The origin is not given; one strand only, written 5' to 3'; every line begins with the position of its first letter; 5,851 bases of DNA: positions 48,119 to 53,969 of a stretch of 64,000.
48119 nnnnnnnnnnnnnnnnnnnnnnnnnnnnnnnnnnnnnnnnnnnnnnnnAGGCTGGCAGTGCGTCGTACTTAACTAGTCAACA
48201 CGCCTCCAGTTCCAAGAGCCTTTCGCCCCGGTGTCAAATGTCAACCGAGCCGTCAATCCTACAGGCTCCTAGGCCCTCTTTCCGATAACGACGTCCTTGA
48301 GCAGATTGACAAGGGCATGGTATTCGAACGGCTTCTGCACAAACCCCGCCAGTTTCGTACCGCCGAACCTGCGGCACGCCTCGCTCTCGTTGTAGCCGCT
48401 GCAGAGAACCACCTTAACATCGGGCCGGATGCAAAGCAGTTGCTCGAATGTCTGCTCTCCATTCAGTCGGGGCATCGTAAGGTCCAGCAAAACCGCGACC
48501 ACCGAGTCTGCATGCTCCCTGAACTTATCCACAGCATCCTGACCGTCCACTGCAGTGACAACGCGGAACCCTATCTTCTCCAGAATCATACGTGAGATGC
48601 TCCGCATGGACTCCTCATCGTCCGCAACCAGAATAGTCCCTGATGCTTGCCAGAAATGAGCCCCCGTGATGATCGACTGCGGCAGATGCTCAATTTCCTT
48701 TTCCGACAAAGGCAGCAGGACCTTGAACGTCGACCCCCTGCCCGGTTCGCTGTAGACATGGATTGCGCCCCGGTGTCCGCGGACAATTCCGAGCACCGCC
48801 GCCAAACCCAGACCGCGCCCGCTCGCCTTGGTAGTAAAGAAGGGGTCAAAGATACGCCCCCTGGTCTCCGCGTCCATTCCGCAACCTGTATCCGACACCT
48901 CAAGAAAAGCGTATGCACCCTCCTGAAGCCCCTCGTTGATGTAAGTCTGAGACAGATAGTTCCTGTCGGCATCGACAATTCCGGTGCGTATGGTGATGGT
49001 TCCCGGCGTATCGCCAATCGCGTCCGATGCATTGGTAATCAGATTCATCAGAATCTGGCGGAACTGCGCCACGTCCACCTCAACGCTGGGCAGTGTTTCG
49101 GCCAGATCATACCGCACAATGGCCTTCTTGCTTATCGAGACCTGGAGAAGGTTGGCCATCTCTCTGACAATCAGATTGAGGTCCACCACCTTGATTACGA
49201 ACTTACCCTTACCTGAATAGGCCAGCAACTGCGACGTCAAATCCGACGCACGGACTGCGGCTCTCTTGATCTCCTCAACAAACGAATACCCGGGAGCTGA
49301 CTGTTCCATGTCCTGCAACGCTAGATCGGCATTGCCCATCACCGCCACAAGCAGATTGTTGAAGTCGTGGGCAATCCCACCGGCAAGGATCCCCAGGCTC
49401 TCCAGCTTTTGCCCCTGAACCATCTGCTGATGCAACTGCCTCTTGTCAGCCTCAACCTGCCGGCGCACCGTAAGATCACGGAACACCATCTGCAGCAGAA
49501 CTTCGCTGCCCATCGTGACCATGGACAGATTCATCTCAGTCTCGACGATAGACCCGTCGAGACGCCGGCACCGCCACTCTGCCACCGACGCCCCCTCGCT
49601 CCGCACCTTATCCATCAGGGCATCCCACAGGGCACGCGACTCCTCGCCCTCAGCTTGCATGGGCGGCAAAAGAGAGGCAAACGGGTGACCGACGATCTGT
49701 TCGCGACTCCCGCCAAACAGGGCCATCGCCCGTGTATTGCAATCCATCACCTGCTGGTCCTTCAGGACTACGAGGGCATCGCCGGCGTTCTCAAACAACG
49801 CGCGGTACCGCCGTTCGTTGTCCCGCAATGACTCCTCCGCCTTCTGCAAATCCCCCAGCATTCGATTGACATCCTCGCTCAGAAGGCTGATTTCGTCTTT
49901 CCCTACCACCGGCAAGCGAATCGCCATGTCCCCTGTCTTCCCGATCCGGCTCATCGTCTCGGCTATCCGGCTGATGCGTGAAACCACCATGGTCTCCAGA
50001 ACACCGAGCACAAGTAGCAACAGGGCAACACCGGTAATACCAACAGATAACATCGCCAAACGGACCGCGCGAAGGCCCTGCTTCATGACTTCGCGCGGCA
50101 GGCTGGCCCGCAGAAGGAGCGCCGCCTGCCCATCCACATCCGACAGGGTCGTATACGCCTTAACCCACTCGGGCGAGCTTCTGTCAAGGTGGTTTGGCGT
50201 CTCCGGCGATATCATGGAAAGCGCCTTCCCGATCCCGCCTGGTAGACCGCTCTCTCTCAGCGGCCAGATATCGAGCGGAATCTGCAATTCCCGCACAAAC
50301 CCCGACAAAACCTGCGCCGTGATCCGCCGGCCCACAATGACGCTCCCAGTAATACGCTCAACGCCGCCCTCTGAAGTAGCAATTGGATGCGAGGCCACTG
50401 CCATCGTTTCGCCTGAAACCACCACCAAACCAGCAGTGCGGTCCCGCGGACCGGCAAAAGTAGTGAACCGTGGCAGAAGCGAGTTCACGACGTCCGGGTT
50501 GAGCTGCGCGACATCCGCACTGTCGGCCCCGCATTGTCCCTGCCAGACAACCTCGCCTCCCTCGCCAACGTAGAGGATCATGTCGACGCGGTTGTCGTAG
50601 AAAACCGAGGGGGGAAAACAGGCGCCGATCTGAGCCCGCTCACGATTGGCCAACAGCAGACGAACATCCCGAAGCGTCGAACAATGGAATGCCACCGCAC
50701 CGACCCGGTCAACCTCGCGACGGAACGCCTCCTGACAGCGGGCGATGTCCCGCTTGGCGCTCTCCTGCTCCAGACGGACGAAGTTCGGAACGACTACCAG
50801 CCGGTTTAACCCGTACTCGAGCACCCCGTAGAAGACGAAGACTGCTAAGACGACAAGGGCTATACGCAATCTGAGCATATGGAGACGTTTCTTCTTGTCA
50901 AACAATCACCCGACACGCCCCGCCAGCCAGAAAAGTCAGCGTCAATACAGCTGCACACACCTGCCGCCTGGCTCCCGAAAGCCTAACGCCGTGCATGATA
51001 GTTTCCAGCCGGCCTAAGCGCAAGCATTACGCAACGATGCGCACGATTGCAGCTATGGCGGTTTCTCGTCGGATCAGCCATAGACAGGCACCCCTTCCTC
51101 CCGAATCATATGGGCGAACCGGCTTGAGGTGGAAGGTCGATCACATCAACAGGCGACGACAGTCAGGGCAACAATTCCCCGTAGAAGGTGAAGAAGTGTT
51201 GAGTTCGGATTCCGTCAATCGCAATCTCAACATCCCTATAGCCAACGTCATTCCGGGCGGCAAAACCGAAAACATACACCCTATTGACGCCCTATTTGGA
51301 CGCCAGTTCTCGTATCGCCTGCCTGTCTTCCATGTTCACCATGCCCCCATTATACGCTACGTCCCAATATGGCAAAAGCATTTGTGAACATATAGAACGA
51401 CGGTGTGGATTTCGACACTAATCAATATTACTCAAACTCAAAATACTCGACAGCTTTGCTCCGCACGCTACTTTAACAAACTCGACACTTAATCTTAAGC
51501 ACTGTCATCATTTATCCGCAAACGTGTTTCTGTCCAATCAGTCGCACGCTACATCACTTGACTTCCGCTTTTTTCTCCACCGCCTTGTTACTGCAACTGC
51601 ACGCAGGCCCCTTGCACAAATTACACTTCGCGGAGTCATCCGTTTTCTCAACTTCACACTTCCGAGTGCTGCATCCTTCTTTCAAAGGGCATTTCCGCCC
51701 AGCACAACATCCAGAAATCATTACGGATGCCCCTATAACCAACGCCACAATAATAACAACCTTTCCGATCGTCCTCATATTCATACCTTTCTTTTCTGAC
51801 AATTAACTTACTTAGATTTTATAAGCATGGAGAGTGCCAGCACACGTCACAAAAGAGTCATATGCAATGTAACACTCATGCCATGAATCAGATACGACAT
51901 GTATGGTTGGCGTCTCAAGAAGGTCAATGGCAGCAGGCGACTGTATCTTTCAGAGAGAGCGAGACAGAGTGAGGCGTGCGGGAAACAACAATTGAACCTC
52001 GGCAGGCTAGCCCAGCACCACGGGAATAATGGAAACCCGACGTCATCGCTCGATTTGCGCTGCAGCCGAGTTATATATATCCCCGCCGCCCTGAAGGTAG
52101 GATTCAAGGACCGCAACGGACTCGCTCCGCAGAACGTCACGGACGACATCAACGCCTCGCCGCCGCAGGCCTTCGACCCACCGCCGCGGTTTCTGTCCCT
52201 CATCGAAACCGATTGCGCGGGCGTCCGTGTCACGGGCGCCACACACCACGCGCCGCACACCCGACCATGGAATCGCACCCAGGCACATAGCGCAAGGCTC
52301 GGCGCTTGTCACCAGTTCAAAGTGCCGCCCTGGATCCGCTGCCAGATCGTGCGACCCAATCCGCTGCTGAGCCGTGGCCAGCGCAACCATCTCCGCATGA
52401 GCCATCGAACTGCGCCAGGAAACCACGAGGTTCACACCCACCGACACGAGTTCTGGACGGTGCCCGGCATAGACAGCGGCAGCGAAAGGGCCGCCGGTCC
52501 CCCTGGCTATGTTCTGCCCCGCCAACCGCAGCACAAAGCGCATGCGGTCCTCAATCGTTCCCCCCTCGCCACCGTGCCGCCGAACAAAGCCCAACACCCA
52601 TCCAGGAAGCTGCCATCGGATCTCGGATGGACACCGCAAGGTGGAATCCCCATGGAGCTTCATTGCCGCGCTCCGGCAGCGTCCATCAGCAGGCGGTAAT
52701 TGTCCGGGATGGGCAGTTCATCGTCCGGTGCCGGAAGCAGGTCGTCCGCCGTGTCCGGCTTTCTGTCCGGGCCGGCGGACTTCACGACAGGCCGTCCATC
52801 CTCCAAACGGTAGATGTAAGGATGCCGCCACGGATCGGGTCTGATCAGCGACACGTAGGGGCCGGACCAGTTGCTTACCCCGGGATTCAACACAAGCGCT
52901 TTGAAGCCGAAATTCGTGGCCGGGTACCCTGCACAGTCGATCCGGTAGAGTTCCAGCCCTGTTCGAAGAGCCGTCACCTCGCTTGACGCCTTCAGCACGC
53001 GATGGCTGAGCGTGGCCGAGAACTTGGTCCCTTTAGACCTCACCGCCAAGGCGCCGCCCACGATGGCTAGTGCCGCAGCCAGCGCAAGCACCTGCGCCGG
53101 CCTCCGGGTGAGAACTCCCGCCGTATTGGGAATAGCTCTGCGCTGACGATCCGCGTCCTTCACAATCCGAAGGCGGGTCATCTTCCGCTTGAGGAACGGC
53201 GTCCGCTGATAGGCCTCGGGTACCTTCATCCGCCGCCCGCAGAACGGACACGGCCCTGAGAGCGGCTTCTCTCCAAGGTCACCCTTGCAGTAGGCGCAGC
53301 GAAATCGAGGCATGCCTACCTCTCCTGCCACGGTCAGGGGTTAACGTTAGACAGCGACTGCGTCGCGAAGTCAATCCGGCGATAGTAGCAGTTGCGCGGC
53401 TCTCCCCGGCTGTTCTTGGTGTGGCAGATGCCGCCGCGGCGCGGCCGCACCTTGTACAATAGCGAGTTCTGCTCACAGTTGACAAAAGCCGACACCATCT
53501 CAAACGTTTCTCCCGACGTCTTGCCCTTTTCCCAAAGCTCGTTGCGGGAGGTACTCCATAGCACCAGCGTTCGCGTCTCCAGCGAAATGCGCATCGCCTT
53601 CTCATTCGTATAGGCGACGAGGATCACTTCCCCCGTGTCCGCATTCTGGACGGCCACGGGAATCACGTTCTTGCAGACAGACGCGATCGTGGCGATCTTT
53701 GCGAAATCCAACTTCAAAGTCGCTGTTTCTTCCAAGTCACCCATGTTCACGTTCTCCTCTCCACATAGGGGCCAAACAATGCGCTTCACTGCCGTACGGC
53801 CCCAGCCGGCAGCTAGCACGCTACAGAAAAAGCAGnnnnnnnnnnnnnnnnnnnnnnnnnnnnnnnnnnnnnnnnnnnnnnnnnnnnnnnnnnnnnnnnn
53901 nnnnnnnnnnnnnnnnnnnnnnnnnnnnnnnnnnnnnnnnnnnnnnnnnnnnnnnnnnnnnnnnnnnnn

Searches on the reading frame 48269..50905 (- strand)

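Call 52: search_protein_families(library=pfam, proteins=[window:48269-50905:-], max_evalue=0.0001)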
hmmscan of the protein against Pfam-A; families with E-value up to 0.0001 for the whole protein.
window:48269-50905:- (878 aa): 9 families
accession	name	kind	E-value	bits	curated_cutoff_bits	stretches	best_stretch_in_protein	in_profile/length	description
PF02518.31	HATPase_c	-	3.8e-20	72.8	26.4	1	611-734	2-110/111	Histidine kinase-, DNA gyrase B-, and HSP90-like ATPase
PF00072.30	Response_reg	-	3.6e-17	63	30.2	1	758-869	1-110/111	Response regulator receiver domain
PF05228.19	CHASE4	-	1.8e-11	44.8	26.2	1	93-209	34-135/140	CHASE4 domain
PF13426.13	PAS_9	-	2.4e-09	37.8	27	1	377-479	3-102/103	PAS domain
PF00989.32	PAS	-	1.2e-08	35.4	22.6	1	366-477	2-112/113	PAS fold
PF00672.30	HAMP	-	1.6e-08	35.2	25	1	307-354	6-52/53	HAMP domain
PF08448.16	PAS_4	-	2e-08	34.8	23.1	1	372-483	2-110/110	PAS fold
PF13188.13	PAS_8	-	1.8e-06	28.1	21.8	1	365-421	1-55/65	PAS domain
PF00512.31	HisKA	-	1.2e-05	25.7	26.9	1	507-564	5-61/66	His Kinase A (phospho-acceptor) domain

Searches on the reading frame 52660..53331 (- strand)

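Call 53: search_protein_families(library=pfam, proteins=[window:52660-53331:-], max_evalue=0.0001)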
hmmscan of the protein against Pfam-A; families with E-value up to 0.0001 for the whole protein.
window:52660-53331:- (223 aa): 1 family
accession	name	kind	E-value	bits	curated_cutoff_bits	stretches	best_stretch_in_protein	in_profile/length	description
PF08334.16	T2SSG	-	7.8e-16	58.5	21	1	111-196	10-100/108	Type II secretion system (T2SS), protein G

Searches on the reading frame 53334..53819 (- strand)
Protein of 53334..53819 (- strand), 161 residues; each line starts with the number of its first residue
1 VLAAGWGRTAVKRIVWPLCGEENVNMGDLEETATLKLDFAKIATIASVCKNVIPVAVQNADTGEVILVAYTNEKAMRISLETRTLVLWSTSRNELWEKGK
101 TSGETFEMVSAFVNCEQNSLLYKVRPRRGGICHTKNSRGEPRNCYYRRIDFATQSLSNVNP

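Call 53: search_protein_families(library=pfam, proteins=[window:53334-53819:-], max_evalue=0.0001)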
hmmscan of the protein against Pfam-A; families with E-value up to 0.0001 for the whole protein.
window:53334-53819:- (161 aa): 1 family
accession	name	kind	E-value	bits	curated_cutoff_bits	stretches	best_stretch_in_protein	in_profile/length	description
PF01502.23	PRA-CH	-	5.2e-21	74.7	27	1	68-137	2-70/74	Phosphoribosyl-AMP cyclohydrolase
